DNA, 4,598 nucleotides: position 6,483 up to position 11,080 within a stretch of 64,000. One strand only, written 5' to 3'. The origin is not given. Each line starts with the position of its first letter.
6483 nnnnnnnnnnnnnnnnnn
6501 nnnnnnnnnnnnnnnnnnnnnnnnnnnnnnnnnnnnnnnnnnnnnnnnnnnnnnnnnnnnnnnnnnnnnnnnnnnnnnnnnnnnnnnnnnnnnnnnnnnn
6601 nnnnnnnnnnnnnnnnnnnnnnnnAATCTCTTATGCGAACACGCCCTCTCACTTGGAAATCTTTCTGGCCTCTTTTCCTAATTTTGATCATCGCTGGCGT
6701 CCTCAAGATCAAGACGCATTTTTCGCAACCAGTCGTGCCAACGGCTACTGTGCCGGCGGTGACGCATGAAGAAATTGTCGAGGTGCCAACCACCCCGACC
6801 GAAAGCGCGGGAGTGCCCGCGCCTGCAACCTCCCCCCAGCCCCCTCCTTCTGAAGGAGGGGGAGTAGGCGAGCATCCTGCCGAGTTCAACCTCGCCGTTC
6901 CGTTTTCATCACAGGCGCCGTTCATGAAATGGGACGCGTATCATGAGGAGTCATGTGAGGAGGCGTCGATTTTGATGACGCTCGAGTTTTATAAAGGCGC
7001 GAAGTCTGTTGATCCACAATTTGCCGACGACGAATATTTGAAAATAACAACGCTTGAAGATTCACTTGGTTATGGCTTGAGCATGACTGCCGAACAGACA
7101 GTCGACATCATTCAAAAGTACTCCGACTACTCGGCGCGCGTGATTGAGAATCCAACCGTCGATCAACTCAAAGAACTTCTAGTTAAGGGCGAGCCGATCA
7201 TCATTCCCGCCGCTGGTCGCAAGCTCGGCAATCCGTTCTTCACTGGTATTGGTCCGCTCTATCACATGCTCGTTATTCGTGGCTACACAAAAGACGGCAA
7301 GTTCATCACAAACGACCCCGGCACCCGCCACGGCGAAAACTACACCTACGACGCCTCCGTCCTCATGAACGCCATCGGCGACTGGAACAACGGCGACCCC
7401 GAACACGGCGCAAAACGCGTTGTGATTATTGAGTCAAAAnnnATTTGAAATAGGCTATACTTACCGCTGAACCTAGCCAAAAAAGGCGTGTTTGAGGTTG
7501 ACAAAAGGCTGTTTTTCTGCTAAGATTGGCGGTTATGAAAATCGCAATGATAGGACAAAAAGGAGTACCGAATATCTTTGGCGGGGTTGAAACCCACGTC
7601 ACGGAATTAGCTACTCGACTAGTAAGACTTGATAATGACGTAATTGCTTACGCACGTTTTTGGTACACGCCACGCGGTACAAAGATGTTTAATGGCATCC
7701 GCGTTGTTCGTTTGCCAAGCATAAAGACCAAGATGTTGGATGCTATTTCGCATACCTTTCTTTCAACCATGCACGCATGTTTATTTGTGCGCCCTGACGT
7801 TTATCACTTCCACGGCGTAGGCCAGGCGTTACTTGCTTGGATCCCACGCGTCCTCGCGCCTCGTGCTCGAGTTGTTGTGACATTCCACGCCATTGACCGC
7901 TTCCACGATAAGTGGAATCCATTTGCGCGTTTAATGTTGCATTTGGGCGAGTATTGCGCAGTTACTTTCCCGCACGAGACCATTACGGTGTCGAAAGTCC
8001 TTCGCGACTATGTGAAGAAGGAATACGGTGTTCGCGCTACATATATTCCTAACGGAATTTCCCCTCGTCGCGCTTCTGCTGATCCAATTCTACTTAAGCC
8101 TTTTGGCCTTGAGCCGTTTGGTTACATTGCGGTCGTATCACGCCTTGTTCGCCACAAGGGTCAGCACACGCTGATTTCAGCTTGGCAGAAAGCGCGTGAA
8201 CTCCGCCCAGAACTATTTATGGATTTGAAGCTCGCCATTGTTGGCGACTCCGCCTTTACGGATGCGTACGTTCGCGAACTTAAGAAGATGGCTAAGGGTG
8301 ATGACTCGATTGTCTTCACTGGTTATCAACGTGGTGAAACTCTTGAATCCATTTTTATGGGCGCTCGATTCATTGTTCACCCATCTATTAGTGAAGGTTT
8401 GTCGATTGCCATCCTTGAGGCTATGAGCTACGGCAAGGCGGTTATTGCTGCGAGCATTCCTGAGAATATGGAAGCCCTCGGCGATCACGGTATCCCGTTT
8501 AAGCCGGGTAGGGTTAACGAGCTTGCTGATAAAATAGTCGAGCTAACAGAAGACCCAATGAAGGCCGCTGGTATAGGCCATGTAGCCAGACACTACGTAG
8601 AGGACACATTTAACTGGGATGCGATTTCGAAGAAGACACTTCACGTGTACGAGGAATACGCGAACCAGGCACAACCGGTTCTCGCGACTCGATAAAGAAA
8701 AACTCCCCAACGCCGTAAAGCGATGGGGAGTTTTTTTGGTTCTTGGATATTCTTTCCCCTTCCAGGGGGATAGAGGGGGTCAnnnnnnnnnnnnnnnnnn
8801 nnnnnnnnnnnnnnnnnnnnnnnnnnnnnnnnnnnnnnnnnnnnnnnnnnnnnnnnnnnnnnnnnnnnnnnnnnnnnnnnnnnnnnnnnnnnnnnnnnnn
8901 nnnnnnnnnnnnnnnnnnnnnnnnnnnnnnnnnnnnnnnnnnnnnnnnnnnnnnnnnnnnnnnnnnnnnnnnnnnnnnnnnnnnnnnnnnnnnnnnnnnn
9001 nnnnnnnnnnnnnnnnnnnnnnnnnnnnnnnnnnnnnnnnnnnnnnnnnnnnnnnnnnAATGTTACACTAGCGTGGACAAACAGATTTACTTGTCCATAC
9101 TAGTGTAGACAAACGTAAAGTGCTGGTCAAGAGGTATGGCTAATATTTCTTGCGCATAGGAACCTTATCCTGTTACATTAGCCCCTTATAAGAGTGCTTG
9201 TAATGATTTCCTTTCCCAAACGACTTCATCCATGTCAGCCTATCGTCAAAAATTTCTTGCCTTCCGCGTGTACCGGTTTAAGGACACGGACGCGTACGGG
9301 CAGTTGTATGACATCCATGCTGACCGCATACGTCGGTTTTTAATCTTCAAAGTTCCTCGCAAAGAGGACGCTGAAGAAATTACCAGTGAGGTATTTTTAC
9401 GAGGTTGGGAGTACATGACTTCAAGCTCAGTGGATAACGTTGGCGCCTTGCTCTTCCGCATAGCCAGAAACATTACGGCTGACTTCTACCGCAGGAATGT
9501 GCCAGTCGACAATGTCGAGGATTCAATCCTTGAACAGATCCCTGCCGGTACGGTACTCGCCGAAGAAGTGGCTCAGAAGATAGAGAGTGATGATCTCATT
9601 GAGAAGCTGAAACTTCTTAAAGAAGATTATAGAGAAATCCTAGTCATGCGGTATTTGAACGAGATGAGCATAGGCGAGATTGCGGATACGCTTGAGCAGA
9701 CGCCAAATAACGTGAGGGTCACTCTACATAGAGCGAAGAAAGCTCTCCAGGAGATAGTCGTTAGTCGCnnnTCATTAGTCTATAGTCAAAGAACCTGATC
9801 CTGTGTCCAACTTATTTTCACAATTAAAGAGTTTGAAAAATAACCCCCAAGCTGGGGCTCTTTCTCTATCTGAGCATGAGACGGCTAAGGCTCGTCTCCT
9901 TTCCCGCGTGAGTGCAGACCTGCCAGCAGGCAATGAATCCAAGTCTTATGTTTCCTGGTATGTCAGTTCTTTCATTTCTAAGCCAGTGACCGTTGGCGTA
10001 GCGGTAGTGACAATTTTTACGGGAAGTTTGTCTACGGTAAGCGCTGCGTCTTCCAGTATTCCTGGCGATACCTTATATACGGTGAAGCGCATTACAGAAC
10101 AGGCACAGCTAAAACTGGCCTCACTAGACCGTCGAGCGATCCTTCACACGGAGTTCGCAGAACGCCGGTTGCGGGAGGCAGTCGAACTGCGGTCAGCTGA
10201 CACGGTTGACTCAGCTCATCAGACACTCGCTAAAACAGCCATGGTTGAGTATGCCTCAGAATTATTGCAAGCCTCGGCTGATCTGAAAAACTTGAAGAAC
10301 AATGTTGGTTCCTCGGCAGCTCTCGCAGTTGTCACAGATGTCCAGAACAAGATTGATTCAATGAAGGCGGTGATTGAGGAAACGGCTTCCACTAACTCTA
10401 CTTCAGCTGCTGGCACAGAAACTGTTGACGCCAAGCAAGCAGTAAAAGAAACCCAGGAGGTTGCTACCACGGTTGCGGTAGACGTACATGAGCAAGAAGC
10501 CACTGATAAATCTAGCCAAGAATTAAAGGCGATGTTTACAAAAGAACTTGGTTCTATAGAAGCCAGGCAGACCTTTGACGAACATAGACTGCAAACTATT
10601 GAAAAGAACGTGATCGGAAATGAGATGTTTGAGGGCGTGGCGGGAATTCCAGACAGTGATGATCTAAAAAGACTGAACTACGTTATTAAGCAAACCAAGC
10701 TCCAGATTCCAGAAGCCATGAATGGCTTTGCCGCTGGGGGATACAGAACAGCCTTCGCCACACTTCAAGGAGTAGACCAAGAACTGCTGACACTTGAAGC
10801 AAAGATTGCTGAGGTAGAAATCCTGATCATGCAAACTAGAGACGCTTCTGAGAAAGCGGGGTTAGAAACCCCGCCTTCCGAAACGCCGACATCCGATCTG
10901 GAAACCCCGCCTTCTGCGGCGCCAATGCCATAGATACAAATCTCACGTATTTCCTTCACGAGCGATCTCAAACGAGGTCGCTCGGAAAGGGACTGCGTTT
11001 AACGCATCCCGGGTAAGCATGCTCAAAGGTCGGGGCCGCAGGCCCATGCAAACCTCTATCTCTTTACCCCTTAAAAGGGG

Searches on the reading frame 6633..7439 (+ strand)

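Call 18: search_protein_families(library=pfam, proteins=[window:6633-7439:+], max_evalue=0.00001)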
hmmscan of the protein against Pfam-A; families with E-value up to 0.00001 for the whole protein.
window:6633-7439:+ (269 aa): 1 family
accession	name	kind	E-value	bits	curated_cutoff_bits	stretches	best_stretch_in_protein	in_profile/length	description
PF13529.12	Peptidase_C39_2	-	5e-11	43.8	24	1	89-229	3-142/143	Peptidase_C39 like family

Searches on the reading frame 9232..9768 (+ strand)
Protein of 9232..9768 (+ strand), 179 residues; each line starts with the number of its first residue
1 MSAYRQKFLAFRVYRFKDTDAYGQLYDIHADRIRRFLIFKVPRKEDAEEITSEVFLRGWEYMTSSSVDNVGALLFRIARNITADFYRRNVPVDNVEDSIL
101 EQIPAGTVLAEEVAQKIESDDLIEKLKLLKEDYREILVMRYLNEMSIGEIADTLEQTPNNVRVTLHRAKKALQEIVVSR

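Call 75: search_protein_families(library=pfam, proteins=[window:9232-9768:+], max_evalue=0.00001)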
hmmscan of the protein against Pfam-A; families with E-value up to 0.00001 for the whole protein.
window:9232-9768:+ (179 aa): 3 families
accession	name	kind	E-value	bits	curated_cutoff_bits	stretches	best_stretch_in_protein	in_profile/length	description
PF08281.18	Sigma70_r4_2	-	4.4e-15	55.5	25.7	1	121-172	3-54/54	Sigma-70, region 4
PF04542.20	Sigma70_r2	-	5.6e-07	29.7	24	1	25-89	1-68/71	Sigma-70 region 2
PF04545.22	Sigma70_r4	-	3.2e-06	27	24.1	1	126-173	2-49/50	Sigma-70, region 4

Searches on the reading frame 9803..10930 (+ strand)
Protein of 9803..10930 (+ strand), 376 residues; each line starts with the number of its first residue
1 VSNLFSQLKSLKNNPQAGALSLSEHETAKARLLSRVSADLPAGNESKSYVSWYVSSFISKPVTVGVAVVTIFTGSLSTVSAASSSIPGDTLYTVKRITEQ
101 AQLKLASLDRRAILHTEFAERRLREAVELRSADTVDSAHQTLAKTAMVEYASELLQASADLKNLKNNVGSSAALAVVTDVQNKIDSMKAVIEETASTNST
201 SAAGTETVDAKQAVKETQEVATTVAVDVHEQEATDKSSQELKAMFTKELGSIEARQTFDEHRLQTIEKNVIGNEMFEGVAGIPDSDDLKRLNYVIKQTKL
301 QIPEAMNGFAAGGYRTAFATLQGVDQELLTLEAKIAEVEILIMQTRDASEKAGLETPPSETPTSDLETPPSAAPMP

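Call 18: search_protein_families(library=pfam, proteins=[window:9803-10930:+], max_evalue=0.00001)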
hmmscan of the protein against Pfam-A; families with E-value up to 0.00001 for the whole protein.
window:9803-10930:+ (376 aa): 1 family
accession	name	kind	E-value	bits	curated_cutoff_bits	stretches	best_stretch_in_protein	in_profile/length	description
PF18915.5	DUF5667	-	1.3e-08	35.6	27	1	85-183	2-95/99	Domain of unknown function (DUF5667)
